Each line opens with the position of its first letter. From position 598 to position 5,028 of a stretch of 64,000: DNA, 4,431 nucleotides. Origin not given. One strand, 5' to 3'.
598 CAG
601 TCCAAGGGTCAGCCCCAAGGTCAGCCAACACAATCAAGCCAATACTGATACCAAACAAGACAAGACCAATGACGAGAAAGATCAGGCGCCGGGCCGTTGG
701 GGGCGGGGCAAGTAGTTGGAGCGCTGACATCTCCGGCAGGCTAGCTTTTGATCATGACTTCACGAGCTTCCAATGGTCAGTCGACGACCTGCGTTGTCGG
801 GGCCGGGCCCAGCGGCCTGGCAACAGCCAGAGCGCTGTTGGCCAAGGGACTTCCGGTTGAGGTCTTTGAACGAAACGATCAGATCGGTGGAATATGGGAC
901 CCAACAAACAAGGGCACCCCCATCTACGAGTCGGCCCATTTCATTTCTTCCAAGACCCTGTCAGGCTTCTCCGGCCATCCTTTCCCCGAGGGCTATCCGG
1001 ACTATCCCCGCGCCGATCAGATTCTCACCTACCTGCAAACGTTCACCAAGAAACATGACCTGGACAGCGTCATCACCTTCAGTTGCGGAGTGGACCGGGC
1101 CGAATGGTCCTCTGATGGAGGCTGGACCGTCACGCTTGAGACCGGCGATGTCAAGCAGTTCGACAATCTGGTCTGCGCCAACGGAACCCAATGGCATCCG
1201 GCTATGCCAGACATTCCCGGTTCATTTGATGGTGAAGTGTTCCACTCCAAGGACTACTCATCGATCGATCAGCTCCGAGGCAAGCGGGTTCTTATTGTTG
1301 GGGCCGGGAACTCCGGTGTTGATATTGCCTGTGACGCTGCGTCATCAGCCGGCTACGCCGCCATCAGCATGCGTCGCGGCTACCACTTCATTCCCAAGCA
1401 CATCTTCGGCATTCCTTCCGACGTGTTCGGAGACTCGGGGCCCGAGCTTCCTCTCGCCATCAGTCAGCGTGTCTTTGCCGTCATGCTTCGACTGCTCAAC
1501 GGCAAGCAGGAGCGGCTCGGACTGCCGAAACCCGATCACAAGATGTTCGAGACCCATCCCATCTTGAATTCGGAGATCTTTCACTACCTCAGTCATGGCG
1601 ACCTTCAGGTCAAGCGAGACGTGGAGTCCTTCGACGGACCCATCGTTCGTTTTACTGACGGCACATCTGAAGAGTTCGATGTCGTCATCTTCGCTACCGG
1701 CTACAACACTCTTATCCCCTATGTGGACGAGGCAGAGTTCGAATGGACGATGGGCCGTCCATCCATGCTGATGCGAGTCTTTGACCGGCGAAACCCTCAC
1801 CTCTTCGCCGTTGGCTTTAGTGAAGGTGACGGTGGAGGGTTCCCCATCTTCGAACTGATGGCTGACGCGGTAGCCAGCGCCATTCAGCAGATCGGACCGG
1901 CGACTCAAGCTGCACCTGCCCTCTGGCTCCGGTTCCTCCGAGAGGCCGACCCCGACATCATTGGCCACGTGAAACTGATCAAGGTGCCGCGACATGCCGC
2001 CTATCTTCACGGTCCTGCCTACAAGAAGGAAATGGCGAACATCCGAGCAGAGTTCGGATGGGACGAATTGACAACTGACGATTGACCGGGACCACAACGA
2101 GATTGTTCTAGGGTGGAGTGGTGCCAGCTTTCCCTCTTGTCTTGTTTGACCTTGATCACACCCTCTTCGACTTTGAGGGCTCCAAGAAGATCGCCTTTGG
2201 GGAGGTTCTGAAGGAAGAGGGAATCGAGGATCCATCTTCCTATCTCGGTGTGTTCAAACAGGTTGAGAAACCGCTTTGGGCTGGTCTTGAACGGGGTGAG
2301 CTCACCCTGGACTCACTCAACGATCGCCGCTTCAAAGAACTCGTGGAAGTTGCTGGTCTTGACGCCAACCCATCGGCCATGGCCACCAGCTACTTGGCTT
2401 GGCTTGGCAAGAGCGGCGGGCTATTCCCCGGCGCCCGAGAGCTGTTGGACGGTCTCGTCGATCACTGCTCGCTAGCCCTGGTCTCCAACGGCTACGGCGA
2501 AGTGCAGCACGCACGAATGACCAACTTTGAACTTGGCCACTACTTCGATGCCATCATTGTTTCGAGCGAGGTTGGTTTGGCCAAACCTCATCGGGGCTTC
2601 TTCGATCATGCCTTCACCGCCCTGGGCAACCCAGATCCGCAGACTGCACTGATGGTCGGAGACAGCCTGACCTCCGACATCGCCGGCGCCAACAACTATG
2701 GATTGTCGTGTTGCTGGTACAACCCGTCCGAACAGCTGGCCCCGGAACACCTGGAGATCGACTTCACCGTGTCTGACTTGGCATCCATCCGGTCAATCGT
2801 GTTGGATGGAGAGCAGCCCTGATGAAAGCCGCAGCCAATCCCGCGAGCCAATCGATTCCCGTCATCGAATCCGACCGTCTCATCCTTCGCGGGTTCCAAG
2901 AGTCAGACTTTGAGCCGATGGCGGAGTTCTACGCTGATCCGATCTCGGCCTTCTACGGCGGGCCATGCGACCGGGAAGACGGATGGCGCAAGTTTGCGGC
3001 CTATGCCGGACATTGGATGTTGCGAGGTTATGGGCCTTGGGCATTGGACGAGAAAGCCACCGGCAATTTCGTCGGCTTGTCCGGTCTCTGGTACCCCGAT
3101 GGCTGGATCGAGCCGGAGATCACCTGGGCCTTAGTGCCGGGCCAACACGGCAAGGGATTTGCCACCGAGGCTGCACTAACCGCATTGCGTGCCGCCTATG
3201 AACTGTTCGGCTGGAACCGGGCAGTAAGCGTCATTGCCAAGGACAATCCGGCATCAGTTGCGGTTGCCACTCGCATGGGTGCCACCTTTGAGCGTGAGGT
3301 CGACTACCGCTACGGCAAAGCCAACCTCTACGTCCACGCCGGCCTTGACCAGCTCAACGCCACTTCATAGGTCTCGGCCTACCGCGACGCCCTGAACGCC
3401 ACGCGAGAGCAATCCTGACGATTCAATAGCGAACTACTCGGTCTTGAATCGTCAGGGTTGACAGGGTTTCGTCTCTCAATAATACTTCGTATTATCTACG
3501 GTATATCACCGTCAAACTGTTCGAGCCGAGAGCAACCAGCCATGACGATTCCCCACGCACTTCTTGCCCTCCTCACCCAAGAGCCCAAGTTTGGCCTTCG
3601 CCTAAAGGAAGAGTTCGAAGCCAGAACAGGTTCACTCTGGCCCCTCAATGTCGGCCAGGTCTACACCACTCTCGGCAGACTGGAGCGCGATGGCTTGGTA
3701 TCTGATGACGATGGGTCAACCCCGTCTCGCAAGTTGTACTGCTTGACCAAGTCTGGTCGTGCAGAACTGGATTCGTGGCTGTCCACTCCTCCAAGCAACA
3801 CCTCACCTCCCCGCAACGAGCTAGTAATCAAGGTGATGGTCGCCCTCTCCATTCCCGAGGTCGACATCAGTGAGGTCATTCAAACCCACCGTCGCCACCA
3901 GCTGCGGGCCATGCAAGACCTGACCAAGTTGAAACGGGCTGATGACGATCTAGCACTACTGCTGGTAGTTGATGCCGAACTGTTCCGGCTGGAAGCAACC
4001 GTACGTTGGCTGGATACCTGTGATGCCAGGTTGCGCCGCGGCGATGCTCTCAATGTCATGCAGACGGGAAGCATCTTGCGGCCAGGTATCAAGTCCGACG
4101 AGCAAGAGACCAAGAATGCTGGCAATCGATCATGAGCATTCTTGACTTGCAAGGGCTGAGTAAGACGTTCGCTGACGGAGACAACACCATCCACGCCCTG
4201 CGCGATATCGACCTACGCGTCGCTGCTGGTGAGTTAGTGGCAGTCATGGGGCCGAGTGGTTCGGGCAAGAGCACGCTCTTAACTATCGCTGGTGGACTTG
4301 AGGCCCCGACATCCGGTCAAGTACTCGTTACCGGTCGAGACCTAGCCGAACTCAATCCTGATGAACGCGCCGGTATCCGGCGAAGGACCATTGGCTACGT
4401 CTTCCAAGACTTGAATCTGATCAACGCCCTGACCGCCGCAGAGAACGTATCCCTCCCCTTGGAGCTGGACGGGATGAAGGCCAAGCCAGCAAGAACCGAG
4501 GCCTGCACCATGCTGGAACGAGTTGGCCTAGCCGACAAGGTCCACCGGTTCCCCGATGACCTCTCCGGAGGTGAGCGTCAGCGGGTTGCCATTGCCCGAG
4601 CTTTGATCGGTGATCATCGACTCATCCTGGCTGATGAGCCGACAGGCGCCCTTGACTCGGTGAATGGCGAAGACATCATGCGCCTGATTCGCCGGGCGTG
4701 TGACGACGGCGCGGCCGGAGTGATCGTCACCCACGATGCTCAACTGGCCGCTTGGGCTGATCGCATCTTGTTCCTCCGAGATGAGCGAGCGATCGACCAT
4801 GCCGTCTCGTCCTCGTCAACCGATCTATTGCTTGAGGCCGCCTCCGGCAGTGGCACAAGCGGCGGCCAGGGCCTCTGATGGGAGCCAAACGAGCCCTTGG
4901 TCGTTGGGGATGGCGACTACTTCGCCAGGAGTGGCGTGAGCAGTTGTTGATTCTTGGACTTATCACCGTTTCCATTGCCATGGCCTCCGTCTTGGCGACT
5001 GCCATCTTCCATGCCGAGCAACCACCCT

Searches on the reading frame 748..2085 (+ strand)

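Call 49: search_protein_families(library=pfam, proteins=[window:748-2085:+], max_evalue=0.00001)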
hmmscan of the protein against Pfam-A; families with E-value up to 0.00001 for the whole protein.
window:748-2085:+ (445 aa): 10 families
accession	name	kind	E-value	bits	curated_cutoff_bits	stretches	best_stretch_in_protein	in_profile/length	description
PF00743.25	FMO-like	-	1.5e-50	172.6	22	1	15-377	5-390/532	Flavin-binding monooxygenase-like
PF13738.12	Pyr_redox_3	-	4e-21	76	30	1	16-199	2-185/305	Pyridine nucleotide-disulphide oxidoreductase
PF07992.20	Pyr_redox_2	-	6.4e-14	52.5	26.1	1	14-200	3-164/291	Pyridine nucleotide-disulphide oxidoreductase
PF01593.30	Amino_oxidase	-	1.8e-10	41.1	19.8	1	22-67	2-48/443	Flavin containing amine oxidoreductase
PF13434.12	Lys_Orn_oxgnase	-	5.6e-09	36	21.3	1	104-208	107-218/339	L-lysine 6-monooxygenase/L-ornithine 5-monooxygenase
PF13450.12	NAD_binding_8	-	2.5e-08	34.5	21.9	1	16-50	1-35/68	NAD(P)-binding Rossmann-like domain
PF01266.30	DAO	-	2.6e-08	34.2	27.9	0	15-47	3-35/353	FAD dependent oxidoreductase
PF13454.12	NAD_binding_9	-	7.5e-08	32.9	21.8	0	16-55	2-46/155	FAD-NAD(P)-binding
PF00070.33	Pyr_redox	-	2.1e-06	28.6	22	0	15-52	3-40/82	Pyridine nucleotide-disulphide oxidoreductase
PF03486.20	HI0933_like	-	5.4e-06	26.5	50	0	14-47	3-36/244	HI0933-like protein Rossmann domain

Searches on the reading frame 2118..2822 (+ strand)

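Call 49: search_protein_families(library=pfam, proteins=[window:2118-2822:+], max_evalue=0.00001)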
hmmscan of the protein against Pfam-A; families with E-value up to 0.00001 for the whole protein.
window:2118-2822:+ (234 aa): 3 families
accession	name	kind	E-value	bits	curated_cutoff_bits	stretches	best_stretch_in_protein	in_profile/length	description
PF13419.12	HAD_2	-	2.4e-18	67.3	23.8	1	8-200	1-177/178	Haloacid dehalogenase-like hydrolase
PF00702.32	Hydrolase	-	5.6e-18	66.4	26.4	1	7-194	3-190/191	haloacid dehalogenase-like hydrolase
PF13242.12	Hydrolase_like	-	4.9e-11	42.8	22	1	155-202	3-49/75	HAD-hyrolase-like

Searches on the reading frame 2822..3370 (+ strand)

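Call 49: search_protein_families(library=pfam, proteins=[window:2822-3370:+], max_evalue=0.00001)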
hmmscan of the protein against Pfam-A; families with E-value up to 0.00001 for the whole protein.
window:2822-3370:+ (182 aa): 1 family
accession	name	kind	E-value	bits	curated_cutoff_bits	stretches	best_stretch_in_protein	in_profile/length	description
PF13302.13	Acetyltransf_3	-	1.7e-30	107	25.4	1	19-154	1-137/138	Acetyltransferase (GNAT) domain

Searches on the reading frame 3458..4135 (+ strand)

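Call 49: search_protein_families(library=pfam, proteins=[window:3458-4135:+], max_evalue=0.00001)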
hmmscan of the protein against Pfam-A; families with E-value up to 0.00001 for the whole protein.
window:3458-4135:+ (225 aa): 2 families
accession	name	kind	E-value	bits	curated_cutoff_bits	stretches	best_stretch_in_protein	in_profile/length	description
PF03551.20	PadR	-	1.2e-17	64.1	27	1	35-105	1-74/75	Transcriptional regulator PadR-like family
PF10400.15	Vir_act_alpha_C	-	3.8e-08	34.4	22.4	1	119-192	2-77/78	Virulence activator alpha C-term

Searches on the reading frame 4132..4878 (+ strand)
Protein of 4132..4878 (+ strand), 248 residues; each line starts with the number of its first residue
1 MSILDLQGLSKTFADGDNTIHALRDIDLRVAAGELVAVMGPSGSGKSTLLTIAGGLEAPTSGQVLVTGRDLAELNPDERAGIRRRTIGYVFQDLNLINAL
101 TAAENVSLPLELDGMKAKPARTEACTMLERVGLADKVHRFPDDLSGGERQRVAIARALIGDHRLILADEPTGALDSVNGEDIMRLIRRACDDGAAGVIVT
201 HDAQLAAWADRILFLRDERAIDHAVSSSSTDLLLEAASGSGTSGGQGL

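Call 49: search_protein_families(library=pfam, proteins=[window:4132-4878:+], max_evalue=0.00001)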
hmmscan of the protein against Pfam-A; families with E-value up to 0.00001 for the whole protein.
window:4132-4878:+ (248 aa): 1 family
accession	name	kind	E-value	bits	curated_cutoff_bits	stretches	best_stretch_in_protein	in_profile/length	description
PF00005.33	ABC_tran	-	8.6e-35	120.8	25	1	23-171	1-136/137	ABC transporter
